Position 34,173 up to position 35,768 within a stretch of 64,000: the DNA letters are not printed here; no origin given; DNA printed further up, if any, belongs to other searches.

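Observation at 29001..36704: LysR-controlled MttB-family / DMGDH-like / orphan 431-aa / DUF523 / PhnZ-like cluster: candidate corrinoid-protein-less quaternary-amine or trimethylammonio-phosphonate catabolic pathway in an aerobe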

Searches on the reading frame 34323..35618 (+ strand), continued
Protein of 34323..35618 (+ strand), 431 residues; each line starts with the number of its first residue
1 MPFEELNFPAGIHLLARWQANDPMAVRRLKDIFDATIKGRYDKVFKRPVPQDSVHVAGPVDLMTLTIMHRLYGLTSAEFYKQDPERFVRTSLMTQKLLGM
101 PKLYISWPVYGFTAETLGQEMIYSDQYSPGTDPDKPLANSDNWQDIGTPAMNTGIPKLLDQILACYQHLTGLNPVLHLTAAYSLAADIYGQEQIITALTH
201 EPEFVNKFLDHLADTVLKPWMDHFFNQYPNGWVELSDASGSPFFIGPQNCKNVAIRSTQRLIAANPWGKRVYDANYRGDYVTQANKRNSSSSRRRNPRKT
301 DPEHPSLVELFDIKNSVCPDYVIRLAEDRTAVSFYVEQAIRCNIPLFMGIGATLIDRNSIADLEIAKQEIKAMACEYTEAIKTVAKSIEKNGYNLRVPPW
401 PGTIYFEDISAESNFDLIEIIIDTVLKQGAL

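Call 33: find_related_loci(query=A1, collection=metagenome_contigs, flank=10000)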
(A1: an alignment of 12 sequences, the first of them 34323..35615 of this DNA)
Query A1 (431 aa) in metagenome_contigs; peptide patterns used: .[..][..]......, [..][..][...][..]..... (x = any residue, [..] = any of these).
435 stretches matched a pattern; 343 encode a relative of the query (tblastn E <= 1e-3); the best 80 are kept; 80 distinct loci.
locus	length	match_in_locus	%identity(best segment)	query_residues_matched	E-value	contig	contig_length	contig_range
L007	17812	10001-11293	86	1-431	0e+0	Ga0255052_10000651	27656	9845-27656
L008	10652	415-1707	86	1-431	0e+0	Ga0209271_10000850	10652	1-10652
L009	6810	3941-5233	83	1-431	0e+0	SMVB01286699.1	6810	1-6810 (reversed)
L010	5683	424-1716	86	1-431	0e+0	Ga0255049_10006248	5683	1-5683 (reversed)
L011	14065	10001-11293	85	1-431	0e+0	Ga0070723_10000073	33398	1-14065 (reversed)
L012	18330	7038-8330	85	1-431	0e+0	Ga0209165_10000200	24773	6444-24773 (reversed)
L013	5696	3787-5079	81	1-431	0e+0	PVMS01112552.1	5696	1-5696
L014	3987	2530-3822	84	1-431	0e+0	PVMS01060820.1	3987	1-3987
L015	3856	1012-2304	81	1-431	0e+0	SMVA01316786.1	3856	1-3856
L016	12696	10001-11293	81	1-431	0e+0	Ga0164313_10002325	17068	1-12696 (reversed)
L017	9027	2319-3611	81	1-431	0e+0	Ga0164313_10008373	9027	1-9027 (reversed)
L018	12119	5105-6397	80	1-431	0e+0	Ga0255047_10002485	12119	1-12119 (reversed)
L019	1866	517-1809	79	1-431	0e+0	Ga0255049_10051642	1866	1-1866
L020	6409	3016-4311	79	1-431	0e+0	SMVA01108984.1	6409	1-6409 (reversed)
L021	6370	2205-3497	79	1-431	0e+0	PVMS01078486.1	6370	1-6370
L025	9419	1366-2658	75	1-431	0e+0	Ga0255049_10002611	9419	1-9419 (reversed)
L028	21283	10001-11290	64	1-431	0e+0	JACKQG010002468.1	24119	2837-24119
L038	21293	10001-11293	60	1-431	2e-180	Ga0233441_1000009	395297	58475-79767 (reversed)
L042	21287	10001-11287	60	3-431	5e-180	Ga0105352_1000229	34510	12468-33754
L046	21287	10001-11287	61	3-431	9e-179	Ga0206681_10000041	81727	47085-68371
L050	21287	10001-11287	61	3-431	3e-178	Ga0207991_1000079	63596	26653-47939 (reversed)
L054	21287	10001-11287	61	3-431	2e-177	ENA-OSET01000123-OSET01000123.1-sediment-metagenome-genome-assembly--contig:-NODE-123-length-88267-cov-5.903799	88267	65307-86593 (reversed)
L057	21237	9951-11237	60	3-431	3e-179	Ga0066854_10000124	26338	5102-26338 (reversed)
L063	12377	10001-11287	59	2-431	6e-175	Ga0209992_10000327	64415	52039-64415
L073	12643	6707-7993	58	3-431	2e-170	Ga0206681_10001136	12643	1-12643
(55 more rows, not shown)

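Call 38: search_protein_families(library=pfam, proteins=[L073:4968-6119:+, L042:8259-9968:+, L042:14335-15459:+, L046:11301-11924:+, L042:12283-13542:+, L042:11586-12134:-, L042:6867-8120:+, L042:6293-6874:+, L073:8117-8587:+, L073:4014-4904:+], max_evalue=0.001)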
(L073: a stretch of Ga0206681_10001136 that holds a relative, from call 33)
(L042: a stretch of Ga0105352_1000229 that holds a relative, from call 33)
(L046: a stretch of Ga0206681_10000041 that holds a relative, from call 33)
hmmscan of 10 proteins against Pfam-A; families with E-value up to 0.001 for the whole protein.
L073:4968-6119:+ (383 aa): 2 families
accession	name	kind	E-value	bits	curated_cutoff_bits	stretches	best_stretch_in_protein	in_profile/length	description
PF02668.22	TauD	-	2.7e-40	139.4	27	1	127-363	13-267/267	Taurine catabolism dioxygenase TauD, TfdA family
PF06155.17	GBBH-like_N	-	1.2e-08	36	22.8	1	11-95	3-85/85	Gamma-butyrobetaine hydroxylase-like, N-terminal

L042:8259-9968:+ (569 aa): 4 families
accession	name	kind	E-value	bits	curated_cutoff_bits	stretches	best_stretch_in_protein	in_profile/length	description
PF02668.22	TauD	-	6.7e-45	154.5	27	1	147-363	34-267/267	Taurine catabolism dioxygenase TauD, TfdA family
PF01966.28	HD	-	5e-08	33.7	22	1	415-486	2-85/116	HD domain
PF06155.17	GBBH-like_N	-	1.2e-07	32.8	22.8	1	15-95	7-85/85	Gamma-butyrobetaine hydroxylase-like, N-terminal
PF13328.12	HD_4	-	0.00067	19.8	27.2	0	407-447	13-53/156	HD domain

L042:14335-15459:+ (374 aa): 3 families
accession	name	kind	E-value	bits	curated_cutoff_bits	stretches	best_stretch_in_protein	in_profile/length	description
PF02668.22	TauD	-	2.9e-41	142.6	27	1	117-351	17-267/267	Taurine catabolism dioxygenase TauD, TfdA family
PF06155.17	GBBH-like_N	-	1.9e-05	25.7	22.8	1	20-83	16-77/85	Gamma-butyrobetaine hydroxylase-like, N-terminal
PF08943.16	CsiD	-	0.00016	21.5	27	1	277-343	216-282/294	CsiD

L046:11301-11924:+ (207 aa): 1 family
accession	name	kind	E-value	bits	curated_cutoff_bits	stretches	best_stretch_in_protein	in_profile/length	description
PF04115.18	Ureidogly_lyase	-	4.3e-12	46.4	23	1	124-188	75-139/162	Ureidoglycolate lyase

L042:12283-13542:+ (419 aa): 2 families
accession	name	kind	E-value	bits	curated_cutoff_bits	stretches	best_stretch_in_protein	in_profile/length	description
PF07690.21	MFS_1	-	3.2e-25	89.2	33.4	2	210-396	7-191/347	Major Facilitator Superfamily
PF06779.20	MFS_4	-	7.3e-08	32.6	26.3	1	36-370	22-361/364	Uncharacterised MFS-type transporter YbfB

L042:11586-12134:- (182 aa): 2 families
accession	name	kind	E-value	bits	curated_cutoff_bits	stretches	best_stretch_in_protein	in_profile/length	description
PF00578.27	AhpC-TSA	-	1.7e-36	125.3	26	1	31-155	1-123/124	AhpC/TSA family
PF08534.16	Redoxin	-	5.4e-18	65.6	26.6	1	32-166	3-142/148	Redoxin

L042:6867-8120:+ (417 aa): 4 families
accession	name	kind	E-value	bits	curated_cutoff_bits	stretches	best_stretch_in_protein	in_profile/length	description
PF00817.25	IMS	-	3.7e-37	127.9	23.2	1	8-151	1-147/148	impB/mucB/samB family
PF11799.13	IMS_C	-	7.4e-18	65.4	20.7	1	246-357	1-104/109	impB/mucB/samB family C-terminal domain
PF11798.14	IMS_HHH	-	2.8e-07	30.8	24.4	1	174-202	4-32/32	IMS family HHH motif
PF13438.11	DUF4113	-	1.7e-05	25.2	24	1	387-416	22-51/51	Domain of unknown function (DUF4113)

L042:6293-6874:+ (193 aa): 1 family
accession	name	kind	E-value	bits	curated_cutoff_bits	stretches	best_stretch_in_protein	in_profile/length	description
PF00717.28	Peptidase_S24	-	8.9e-33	112.9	23.3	1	69-185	1-115/116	Peptidase S24-like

L073:8117-8587:+ (156 aa): 1 family
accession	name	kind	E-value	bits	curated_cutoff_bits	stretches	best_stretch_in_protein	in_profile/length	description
PF01220.24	DHquinase_II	-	2.7e-20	72.9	23.3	1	5-149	1-137/138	Dehydroquinase class II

L073:4014-4904:+ (296 aa): 1 family
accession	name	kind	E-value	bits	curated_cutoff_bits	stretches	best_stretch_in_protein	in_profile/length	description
PF05721.19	PhyH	-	2.5e-25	90.5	22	1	17-229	2-211/213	Phytanoyl-CoA dioxygenase (PhyH)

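Call 41: search_protein_families(library=ncbifam, proteins=[L073:4968-6119:+, L073:6088-6675:+, L042:8259-9968:+, L042:14335-15459:+, L007:2013-2567:+, L007:1427-2011:+, L046:11301-11924:+, L028:17736-18881:+, L028:18878-19426:+, L025:2658-3212:+], max_evalue=0.00001)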
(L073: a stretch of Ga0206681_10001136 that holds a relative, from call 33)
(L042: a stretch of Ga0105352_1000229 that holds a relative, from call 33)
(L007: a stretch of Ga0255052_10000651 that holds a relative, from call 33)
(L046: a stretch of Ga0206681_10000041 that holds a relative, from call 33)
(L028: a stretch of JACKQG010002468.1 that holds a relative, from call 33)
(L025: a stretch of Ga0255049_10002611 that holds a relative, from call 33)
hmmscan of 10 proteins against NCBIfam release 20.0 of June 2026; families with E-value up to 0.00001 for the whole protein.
L073:4968-6119:+ (383 aa): 4 families
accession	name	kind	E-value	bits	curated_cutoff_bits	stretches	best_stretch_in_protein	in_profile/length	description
TIGR02409.1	carnitine_bodg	equivalog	2.1e-145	484.4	414.75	1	18-378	2-366/366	gamma-butyrobetaine dioxygenase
NF049936.1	TriMthamethphnDioxTmpA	equivalog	2.3e-128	428.1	400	1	19-379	3-364/366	2-trimethylaminoethylphosphonate dioxygenase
TIGR02410.1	carnitine_TMLD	equivalog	7.6e-64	216.5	268.3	1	34-371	6-355/362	trimethyllysine dioxygenase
NF043003.1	ClavSyn_CS1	equivalog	3.1e-06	26.9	450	1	204-354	131-275/312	clavaminate synthase Cs1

L073:6088-6675:+ (195 aa): 4 families
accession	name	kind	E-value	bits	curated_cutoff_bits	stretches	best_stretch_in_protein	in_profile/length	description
NF049941.1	HyMthAminphonOxyTmpB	equivalog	1.3e-81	272.9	300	1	12-194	2-184/188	(R)-1-hydroxy-2-trimethylaminoethylphosphonate oxygenase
TIGR03276.1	Phn-HD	hypoth_equivalog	2.4e-60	203.1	214.6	1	16-192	2-178/179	phosphonate degradation HD-domain oxygenase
NF052439.1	HMPDioxPhnZ1GIM8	equivalog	6.6e-45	153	300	1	14-193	19-198/199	hydroxymethylphosphonate dioxygenase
TIGR00277.1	HDIG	domain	1.9e-06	27.6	27.6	1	48-114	17-83/84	HDIG domain-containing metalloprotein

L042:8259-9968:+ (569 aa): 8 families
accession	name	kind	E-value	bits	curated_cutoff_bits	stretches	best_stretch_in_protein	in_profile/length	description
TIGR02409.1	carnitine_bodg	equivalog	2.2e-145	484.3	414.75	1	18-377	2-365/366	gamma-butyrobetaine dioxygenase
NF049936.1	TriMthamethphnDioxTmpA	equivalog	4.8e-132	440.2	400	1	19-378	3-363/366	2-trimethylaminoethylphosphonate dioxygenase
NF049941.1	HyMthAminphonOxyTmpB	equivalog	5.6e-77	257.7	300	1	386-568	2-184/188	(R)-1-hydroxy-2-trimethylaminoethylphosphonate oxygenase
TIGR02410.1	carnitine_TMLD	equivalog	2.3e-64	218.2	268.3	1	34-371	6-355/362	trimethyllysine dioxygenase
TIGR03276.1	Phn-HD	hypoth_equivalog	4.3e-57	192.5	214.6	1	390-566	2-178/179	phosphonate degradation HD-domain oxygenase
NF052439.1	HMPDioxPhnZ1GIM8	equivalog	7.9e-44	149.5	300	1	385-567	16-198/199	hydroxymethylphosphonate dioxygenase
TIGR00277.1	HDIG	domain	1.1e-06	28.5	27.6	1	415-488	6-83/84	HDIG domain-containing metalloprotein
NF043003.1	ClavSyn_CS1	equivalog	6.3e-06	25.9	450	1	201-354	128-275/312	clavaminate synthase Cs1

L042:14335-15459:+ (374 aa): 4 families
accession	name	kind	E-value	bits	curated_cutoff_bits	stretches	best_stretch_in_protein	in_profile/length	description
NF049936.1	TriMthamethphnDioxTmpA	equivalog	7.6e-101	337.6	400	1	17-368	5-365/366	2-trimethylaminoethylphosphonate dioxygenase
TIGR02409.1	carnitine_bodg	equivalog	2.6e-79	266.9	414.75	1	20-356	8-356/366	gamma-butyrobetaine dioxygenase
TIGR02410.1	carnitine_TMLD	equivalog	1.1e-52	179.8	268.3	1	27-355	3-351/362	trimethyllysine dioxygenase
NF043003.1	ClavSyn_CS1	equivalog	8.7e-06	25.5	450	0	168-352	107-288/312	clavaminate synthase Cs1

L007:2013-2567:+ (184 aa): 3 families
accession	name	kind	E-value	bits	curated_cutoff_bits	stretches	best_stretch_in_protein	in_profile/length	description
NF049936.1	TriMthamethphnDioxTmpA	equivalog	3.7e-51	174.1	400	2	97-182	277-363/366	2-trimethylaminoethylphosphonate dioxygenase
TIGR02409.1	carnitine_bodg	equivalog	5.4e-49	167.1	414.75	2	97-181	279-365/366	gamma-butyrobetaine dioxygenase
TIGR02410.1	carnitine_TMLD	equivalog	4.2e-27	95.6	268.3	2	106-180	288-360/362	trimethyllysine dioxygenase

L007:1427-2011:+ (194 aa): 3 families
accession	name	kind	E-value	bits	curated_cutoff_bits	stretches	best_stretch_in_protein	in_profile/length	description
NF049941.1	HyMthAminphonOxyTmpB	equivalog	8.6e-68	227.8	300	1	13-192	4-183/188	(R)-1-hydroxy-2-trimethylaminoethylphosphonate oxygenase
TIGR03276.1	Phn-HD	hypoth_equivalog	4.6e-59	198.9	214.6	1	15-190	2-177/179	phosphonate degradation HD-domain oxygenase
NF052439.1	HMPDioxPhnZ1GIM8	equivalog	8.8e-50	168.9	300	1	10-191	16-197/199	hydroxymethylphosphonate dioxygenase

L046:11301-11924:+ (207 aa): 7 families
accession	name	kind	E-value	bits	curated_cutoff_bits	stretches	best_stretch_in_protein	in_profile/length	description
NF002949.0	PRK03606.1-2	equivalog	3.6e-10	39.9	230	1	119-188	70-139/167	ureidoglycolate lyase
NF009932.0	PRK13395.1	subfamily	2.3e-09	37.1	160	1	121-187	72-138/171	ureidoglycolate lyase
NF002952.0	PRK03606.2-3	equivalog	1.3e-08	34.9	260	1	122-187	74-138/164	ureidoglycolate lyase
NF002954.0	PRK03606.2-5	equivalog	4.7e-08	32.7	212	1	123-187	77-140/168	ureidoglycolate lyase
NF002950.0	PRK03606.1-3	equivalog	1.5e-07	31.3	282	1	122-187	73-137/170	ureidoglycolate lyase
NF002951.0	PRK03606.2-2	equivalog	4.4e-07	29.7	270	1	109-188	63-139/166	ureidoglycolate lyase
NF002953.0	PRK03606.2-4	equivalog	6.6e-07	29.3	315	1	123-188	76-140/169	ureidoglycolate lyase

L028:17736-18881:+ (381 aa): 3 families
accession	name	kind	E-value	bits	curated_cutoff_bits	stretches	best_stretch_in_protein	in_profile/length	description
NF049936.1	TriMthamethphnDioxTmpA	equivalog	7.7e-120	400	400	1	28-379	3-362/366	2-trimethylaminoethylphosphonate dioxygenase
TIGR02409.1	carnitine_bodg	equivalog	4e-106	355.1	414.75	1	27-379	2-365/366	gamma-butyrobetaine dioxygenase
TIGR02410.1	carnitine_TMLD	equivalog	6.6e-53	180.5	268.3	1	43-378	6-360/362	trimethyllysine dioxygenase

L028:18878-19426:+ (182 aa): 3 families
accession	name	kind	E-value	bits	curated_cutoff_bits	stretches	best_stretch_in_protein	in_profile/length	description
TIGR03276.1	Phn-HD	hypoth_equivalog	1.2e-51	174.8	214.6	1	5-174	4-177/179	phosphonate degradation HD-domain oxygenase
NF049941.1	HyMthAminphonOxyTmpB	equivalog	5.1e-44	150.3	300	1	18-175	22-182/188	(R)-1-hydroxy-2-trimethylaminoethylphosphonate oxygenase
NF052439.1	HMPDioxPhnZ1GIM8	equivalog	6.3e-34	117.2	300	1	6-171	24-193/199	hydroxymethylphosphonate dioxygenase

L025:2658-3212:+ (184 aa): 3 families
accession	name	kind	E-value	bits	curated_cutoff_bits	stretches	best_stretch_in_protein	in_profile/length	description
NF049941.1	HyMthAminphonOxyTmpB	equivalog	2.1e-66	223.3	300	1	2-177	3-178/188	(R)-1-hydroxy-2-trimethylaminoethylphosphonate oxygenase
TIGR03276.1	Phn-HD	hypoth_equivalog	6.4e-56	188.7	214.6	1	6-180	3-177/179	phosphonate degradation HD-domain oxygenase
NF052439.1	HMPDioxPhnZ1GIM8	equivalog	2.2e-44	151.3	300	1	6-182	22-198/199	hydroxymethylphosphonate dioxygenase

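Call 45: find_homologous_proteins(query=P0126, max_evalue=0.001)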
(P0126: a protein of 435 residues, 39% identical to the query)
Query P0126 (435 aa): 599 proteins with E <= 0.001 among 8000 candidates; the best 120 are listed.
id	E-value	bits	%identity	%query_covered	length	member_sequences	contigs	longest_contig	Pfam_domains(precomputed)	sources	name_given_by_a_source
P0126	1.0e-294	995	100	100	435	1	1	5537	-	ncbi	-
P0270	1.6e-189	648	67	99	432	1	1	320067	-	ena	-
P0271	2.4e-185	635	68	97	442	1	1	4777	-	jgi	jgi:hypothetical protein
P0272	8.6e-182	623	66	96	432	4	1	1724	-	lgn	-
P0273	1.3e-181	622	66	96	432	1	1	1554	-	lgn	-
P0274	8.9e-181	620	65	97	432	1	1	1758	-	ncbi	-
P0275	1.4e-180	619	66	97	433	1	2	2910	-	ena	-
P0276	4.7e-180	617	66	97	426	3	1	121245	-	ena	-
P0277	5.0e-179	614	62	99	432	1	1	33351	-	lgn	-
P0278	7.7e-179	613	64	99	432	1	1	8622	-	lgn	-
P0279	1.4e-177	609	65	97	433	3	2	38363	-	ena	-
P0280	2.8e-177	608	63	97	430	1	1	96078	-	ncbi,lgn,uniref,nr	ncbi:hypothetical protein [Candidatus Halocynthiibacter alkanivorans]|uniref:hypothetical protein n=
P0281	3.6e-177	608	64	97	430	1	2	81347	-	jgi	jgi:hypothetical protein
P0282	1.3e-176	606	64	98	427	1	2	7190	-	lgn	-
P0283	4.2e-176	604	64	97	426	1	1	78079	-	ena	-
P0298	2.6e-155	536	58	97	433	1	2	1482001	-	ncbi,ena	-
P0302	2.3e-142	493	56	94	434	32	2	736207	PF01208.24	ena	-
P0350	6.3e-116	406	46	95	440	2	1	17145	-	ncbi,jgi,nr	ncbi:MAG: hypothetical protein GXP37_05275 [Chloroflexi bacterium]|nr:hypothetical protein [Chlorofl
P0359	8.6e-114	399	47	95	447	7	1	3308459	-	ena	-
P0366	4.3e-113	397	49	94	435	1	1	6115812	-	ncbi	-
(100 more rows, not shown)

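Call 47: find_encoding_contigs(protein=P0280, flank=8000, max_places=1)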
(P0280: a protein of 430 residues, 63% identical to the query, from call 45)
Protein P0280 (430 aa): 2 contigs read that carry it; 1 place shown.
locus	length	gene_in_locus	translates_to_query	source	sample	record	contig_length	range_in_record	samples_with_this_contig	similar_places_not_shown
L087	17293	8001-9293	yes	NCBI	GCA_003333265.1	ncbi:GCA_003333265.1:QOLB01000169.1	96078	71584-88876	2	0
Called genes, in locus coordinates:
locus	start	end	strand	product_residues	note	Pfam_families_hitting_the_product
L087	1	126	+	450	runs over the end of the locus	PF01547:SBP_bac_1, PF13416:SBP_bac_8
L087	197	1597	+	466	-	PF00528:BPD_transp_1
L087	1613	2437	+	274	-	PF00528:BPD_transp_1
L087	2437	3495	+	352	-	PF00005:ABC_tran, PF17912:OB_MalK (weak), PF08402:TOBE_2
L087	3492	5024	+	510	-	PF03009:GDPD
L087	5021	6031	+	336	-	PF00356:LacI, PF00532:Peripla_BP_1, PF13377:Peripla_BP_3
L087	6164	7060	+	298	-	PF03372:Exo_endo_phos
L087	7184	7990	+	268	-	PF00459:Inositol_P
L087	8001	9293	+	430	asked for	-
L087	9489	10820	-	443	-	-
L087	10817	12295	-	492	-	-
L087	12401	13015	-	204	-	PF00072:Response_reg, PF00196:GerE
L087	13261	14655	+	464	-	PF03808:Glyco_tran_WecG, PF02397:Bac_transf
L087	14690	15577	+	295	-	PF00483:NTP_transferase, PF12804:NTP_transf_3 (weak)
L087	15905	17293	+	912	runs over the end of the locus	PF00989:PAS, PF13426:PAS_9, PF00512:HisKA, PF02518:HATPase_c, PF00072:Response_reg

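Call 48: find_encoding_contigs(protein=P0366, flank=8000, max_places=1)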
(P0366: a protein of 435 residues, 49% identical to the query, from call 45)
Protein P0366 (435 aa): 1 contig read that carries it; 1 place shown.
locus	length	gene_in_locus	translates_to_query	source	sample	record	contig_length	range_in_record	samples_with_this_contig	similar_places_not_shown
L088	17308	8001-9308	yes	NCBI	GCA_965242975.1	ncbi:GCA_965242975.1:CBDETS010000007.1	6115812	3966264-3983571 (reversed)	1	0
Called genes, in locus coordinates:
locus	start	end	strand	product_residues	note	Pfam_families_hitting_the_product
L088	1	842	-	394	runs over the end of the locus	PF00528:BPD_transp_1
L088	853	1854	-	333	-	PF19300:BPD_transp_1_N, PF00528:BPD_transp_1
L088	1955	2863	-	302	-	PF12146:Hydrolase_4, PF00561:Abhydrolase_1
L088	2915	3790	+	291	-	PF13489:Methyltransf_23, PF02353:CMAS (weak), PF06325:PrmA (weak), PF13649:Methyltransf_25, PF13847:Methyltransf_31, PF08241:Methyltransf_11, PF08242:Methyltransf_12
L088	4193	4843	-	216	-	-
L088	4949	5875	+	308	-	PF18863:AbiJ_NTD4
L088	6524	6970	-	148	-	-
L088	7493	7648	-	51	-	-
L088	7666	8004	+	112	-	-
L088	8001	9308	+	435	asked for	-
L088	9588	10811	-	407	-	PF01266:DAO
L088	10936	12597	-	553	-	PF00515:TPR_1 (faint), PF07719:TPR_2 (weak), PF13181:TPR_8 (faint)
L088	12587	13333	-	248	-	PF02463:SMC_N (faint), PF13476:AAA_23 (weak), PF00005:ABC_tran, PF13555:AAA_29, PF13304:AAA_21 (weak)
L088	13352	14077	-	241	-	PF00005:ABC_tran, PF13304:AAA_21 (faint), PF12399:BCA_ABC_TP_C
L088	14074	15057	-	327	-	PF02653:BPD_transp_2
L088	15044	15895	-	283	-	PF02653:BPD_transp_2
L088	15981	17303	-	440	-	PF13458:Peripla_BP_6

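Call 49: find_encoding_contigs(protein=P0350, flank=8000, max_places=1)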
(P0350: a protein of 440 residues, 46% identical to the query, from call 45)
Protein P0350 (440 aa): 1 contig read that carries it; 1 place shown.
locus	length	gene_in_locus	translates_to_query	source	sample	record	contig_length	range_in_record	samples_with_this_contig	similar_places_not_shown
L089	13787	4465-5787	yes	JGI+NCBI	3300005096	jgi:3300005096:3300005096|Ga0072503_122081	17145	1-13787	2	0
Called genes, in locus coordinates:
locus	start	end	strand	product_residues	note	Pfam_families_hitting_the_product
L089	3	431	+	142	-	?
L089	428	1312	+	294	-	PF00528:BPD_transp_1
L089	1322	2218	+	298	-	PF00528:BPD_transp_1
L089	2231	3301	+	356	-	PF00005:ABC_tran, PF17912:OB_MalK, PF08402:TOBE_2 (weak)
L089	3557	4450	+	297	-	-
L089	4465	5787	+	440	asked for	-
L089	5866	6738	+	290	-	PF00294:PfkB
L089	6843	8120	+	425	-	PF07690:MFS_1, PF12832:MFS_1_like, PF00083:Sugar_tr (weak), PF07690:MFS_1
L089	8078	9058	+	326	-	-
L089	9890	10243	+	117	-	-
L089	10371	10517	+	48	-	-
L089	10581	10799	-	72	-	-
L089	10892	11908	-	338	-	PF13367:PrsW-protease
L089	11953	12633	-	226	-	PF02811:PHP, PF13263:PHP_C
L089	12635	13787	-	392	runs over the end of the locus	PF00155:Aminotran_1_2, PF00266:Aminotran_5 (weak), PF01212:Beta_elim_lyase (faint)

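Call 52: find_encoding_contigs(protein=P0298, flank=8000, max_places=1)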
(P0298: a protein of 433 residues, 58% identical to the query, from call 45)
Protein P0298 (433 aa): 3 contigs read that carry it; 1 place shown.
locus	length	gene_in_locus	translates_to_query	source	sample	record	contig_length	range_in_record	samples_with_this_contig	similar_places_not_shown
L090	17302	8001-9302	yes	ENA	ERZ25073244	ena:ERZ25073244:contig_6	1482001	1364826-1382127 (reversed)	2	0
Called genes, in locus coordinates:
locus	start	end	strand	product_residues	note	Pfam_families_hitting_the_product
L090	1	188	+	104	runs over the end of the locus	-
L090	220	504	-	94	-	PF07804:HipA_C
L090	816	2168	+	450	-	PF01547:SBP_bac_1, PF13416:SBP_bac_8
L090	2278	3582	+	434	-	PF00528:BPD_transp_1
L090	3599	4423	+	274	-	PF00528:BPD_transp_1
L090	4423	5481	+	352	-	PF00005:ABC_tran, PF17912:OB_MalK (weak), PF08402:TOBE_2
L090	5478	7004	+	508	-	PF03009:GDPD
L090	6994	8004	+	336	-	PF00356:LacI, PF00532:Peripla_BP_1, PF13407:Peripla_BP_4, PF13377:Peripla_BP_3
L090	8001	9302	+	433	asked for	-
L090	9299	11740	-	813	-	PF01266:DAO, PF07992:Pyr_redox_2 (faint), PF16350:FAO_M, PF01571:GCV_T, PF08669:GCV_T_C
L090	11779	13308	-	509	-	PF06253:MTTB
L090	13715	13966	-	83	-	PF05016:ParE_toxin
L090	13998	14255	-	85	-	PF03693:ParD_antitoxin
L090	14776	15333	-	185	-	-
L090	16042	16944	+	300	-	PF00126:HTH_1, PF03466:LysR_substrate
